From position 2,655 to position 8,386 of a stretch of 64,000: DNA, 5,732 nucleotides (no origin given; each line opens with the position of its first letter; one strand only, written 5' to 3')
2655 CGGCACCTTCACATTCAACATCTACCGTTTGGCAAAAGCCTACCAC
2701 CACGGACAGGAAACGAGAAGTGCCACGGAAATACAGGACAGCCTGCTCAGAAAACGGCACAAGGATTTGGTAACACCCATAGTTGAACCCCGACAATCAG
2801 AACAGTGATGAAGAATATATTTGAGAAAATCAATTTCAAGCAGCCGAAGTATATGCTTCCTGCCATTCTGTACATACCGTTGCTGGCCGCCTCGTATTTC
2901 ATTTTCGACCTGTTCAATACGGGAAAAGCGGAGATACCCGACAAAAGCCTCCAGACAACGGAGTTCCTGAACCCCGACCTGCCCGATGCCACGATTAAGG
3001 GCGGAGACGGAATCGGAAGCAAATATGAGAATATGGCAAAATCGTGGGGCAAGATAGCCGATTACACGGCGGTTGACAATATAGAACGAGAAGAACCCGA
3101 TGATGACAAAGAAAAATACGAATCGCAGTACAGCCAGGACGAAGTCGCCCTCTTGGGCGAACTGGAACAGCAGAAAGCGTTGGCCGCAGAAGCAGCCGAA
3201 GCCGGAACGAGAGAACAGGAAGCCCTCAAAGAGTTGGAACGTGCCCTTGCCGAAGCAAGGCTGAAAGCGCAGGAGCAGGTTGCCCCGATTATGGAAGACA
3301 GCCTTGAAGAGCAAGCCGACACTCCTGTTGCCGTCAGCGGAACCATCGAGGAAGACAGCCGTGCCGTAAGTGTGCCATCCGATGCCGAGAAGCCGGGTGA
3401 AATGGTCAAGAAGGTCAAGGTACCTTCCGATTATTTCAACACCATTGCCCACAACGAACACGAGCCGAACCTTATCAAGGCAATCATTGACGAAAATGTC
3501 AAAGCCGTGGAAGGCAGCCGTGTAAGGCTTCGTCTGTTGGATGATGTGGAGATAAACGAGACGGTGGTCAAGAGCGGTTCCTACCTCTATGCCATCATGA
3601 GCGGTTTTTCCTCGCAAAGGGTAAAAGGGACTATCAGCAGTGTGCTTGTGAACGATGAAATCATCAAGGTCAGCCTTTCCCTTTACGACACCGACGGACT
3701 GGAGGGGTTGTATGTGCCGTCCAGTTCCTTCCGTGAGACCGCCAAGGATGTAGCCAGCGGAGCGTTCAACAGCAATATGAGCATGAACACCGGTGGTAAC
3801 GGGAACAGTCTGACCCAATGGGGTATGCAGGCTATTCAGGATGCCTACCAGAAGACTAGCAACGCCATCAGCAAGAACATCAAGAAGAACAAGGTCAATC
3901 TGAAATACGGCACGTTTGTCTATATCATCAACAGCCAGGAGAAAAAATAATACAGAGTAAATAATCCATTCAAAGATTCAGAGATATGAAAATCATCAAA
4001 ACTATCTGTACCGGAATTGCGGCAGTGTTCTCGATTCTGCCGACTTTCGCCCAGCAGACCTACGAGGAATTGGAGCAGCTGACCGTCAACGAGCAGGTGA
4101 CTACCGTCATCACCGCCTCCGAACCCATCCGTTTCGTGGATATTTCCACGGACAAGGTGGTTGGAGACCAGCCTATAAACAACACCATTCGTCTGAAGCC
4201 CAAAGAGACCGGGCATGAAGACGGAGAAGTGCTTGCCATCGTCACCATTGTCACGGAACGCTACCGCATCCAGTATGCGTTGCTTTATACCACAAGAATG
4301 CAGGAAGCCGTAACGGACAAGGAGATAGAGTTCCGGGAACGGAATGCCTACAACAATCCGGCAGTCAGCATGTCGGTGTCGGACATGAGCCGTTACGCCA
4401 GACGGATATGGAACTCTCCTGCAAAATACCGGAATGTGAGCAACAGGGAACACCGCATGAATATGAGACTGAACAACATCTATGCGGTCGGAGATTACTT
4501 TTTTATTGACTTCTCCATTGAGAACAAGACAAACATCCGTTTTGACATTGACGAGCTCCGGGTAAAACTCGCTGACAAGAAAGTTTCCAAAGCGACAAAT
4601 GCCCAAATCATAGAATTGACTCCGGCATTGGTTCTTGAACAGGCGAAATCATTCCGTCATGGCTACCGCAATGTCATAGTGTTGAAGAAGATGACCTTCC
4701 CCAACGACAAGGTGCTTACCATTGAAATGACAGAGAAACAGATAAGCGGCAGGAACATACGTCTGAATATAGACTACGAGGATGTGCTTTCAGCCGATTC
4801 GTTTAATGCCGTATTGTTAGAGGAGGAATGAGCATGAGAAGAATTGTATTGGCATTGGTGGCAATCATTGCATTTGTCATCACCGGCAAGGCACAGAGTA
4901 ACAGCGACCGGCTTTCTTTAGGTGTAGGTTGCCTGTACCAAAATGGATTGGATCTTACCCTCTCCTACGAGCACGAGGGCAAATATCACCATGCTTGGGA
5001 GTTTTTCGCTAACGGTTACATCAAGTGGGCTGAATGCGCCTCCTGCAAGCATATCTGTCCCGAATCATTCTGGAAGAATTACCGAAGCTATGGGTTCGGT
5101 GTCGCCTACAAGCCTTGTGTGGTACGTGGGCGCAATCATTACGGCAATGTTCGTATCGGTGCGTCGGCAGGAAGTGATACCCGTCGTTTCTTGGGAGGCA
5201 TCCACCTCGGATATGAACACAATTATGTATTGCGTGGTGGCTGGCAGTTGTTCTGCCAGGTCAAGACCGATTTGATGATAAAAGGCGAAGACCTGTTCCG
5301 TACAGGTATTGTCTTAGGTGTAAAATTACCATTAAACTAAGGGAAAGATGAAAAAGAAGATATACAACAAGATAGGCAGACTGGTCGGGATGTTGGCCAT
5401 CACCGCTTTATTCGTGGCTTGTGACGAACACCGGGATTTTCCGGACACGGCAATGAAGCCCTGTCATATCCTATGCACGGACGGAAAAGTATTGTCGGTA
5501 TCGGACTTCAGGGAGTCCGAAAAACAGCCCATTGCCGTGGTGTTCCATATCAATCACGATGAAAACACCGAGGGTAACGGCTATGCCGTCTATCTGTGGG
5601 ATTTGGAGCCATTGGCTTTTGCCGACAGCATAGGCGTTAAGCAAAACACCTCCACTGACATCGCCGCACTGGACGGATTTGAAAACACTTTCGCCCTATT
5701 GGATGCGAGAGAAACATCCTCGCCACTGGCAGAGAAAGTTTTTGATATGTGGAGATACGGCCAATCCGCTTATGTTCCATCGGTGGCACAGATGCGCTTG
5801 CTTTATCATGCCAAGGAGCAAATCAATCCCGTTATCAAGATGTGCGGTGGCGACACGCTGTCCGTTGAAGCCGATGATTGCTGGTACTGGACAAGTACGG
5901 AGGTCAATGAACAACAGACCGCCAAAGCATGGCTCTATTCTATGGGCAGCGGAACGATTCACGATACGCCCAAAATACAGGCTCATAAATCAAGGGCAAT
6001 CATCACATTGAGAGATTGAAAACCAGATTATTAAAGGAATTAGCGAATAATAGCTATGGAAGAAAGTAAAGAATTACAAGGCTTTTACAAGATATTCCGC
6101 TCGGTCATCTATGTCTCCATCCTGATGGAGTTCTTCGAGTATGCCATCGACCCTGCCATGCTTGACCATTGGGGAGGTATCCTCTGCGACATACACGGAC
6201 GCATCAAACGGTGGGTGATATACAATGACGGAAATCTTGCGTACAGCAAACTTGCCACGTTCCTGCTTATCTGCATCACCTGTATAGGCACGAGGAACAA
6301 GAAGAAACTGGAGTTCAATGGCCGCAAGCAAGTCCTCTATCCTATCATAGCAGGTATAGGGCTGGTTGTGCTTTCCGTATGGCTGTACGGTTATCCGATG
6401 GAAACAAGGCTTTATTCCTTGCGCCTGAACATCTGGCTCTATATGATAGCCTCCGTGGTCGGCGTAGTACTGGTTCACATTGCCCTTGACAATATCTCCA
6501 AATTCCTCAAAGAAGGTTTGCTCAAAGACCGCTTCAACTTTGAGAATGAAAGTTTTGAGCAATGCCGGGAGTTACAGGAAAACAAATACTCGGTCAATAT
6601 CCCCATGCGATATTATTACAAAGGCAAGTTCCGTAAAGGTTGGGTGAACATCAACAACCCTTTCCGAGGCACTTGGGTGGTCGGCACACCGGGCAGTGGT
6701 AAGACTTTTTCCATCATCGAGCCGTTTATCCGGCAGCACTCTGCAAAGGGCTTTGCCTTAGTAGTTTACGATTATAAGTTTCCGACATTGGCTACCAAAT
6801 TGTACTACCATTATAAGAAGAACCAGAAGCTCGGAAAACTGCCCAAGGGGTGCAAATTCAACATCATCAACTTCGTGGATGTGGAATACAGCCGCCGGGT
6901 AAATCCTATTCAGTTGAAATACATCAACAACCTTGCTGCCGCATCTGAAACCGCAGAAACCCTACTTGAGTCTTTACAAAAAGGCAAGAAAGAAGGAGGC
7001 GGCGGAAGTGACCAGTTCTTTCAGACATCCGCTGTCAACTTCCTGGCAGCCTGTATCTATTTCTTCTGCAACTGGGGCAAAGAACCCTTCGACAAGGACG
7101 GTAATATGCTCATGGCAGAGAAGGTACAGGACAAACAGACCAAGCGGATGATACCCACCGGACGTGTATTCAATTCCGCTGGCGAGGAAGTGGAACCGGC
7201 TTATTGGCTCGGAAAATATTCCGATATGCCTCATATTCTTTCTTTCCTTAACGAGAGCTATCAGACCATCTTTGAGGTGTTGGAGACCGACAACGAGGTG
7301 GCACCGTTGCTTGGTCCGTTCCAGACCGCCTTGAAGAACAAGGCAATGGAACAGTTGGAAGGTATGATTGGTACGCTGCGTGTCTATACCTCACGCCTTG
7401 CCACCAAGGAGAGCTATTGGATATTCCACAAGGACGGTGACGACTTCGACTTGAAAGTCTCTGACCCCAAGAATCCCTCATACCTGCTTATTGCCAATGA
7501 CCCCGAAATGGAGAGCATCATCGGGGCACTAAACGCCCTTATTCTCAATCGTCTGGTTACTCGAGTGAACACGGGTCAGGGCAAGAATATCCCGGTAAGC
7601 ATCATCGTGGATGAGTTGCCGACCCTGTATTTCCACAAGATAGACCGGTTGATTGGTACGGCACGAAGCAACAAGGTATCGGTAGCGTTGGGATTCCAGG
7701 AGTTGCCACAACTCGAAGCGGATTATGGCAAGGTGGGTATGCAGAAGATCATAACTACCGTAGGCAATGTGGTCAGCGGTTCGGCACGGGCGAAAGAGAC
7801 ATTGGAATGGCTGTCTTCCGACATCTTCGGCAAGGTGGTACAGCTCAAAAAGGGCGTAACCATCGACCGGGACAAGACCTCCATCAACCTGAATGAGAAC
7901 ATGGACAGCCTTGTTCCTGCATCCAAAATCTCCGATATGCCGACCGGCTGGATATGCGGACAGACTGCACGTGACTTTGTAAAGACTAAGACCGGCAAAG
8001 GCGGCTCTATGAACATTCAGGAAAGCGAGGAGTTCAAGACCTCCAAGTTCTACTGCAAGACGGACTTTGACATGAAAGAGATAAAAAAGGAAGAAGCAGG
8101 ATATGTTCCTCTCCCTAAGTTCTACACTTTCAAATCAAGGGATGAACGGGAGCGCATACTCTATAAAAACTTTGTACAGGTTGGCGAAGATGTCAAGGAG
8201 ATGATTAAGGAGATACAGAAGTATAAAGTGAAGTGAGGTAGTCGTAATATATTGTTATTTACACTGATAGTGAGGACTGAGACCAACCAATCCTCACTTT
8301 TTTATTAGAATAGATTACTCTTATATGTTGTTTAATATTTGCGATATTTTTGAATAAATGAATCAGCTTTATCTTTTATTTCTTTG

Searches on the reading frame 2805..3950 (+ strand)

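Call 53: search_protein_families(library=pfam, proteins=[window:2805-3950:+], max_evalue=0.00001)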
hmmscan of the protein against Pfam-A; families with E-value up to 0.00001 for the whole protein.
window:2805-3950:+ (381 aa): 1 family
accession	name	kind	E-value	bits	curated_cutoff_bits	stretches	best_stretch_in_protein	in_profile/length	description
PF12508.14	Transposon_TraM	-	5.1e-38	131.4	25.1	1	224-374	1-144/145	Conjugative transposon, TraM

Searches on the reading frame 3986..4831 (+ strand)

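Call 53: search_protein_families(library=pfam, proteins=[window:3986-4831:+], max_evalue=0.00001)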
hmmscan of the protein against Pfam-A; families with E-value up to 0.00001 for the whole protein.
window:3986-4831:+ (281 aa): 1 family
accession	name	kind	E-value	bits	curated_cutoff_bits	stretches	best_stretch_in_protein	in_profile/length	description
PF13595.11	DUF4138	-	2.2e-56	191.4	31.1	1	32-272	1-244/245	Domain of unknown function (DUF4138)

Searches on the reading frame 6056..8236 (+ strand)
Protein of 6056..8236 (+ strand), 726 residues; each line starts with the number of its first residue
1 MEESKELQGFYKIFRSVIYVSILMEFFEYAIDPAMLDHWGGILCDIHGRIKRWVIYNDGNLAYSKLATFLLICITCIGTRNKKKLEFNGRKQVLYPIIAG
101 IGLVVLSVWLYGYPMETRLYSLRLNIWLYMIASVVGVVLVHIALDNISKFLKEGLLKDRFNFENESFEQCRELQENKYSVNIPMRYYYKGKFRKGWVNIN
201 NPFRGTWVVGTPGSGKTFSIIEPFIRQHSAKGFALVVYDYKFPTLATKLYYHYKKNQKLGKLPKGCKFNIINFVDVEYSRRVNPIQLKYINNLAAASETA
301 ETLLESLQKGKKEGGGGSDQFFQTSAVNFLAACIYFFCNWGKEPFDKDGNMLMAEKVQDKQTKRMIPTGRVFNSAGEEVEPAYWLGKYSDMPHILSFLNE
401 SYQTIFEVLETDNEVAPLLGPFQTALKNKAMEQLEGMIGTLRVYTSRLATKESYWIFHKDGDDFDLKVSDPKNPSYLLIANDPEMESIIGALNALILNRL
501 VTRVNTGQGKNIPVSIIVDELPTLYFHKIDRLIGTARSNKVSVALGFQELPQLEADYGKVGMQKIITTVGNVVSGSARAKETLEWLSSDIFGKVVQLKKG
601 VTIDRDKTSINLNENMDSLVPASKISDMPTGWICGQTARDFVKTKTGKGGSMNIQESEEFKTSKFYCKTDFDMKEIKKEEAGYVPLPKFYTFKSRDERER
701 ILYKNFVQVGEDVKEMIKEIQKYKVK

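Call 53: search_protein_families(library=pfam, proteins=[window:6056-8236:+], max_evalue=0.00001)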
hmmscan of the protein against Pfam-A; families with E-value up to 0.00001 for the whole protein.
window:6056-8236:+ (726 aa): 4 families
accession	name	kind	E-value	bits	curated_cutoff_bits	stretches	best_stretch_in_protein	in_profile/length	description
PF02534.20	T4SS-DNA_transf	-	7.4e-16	58.5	20.1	1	183-611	30-402/468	Type IV secretory system Conjugative DNA transfer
PF12696.13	TraG-D_C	-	1.3e-12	48.1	22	1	513-629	1-125/126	TraM recognition site of TraD and TraG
PF10412.15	TrwB_AAD_bind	-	2.4e-11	43.6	20.5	1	472-629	203-367/387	Type IV secretion-system coupling protein DNA-binding domain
PF14293.11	YWFCY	-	2.2e-06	28.2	24.4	1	46-152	46-144/144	YWFCY protein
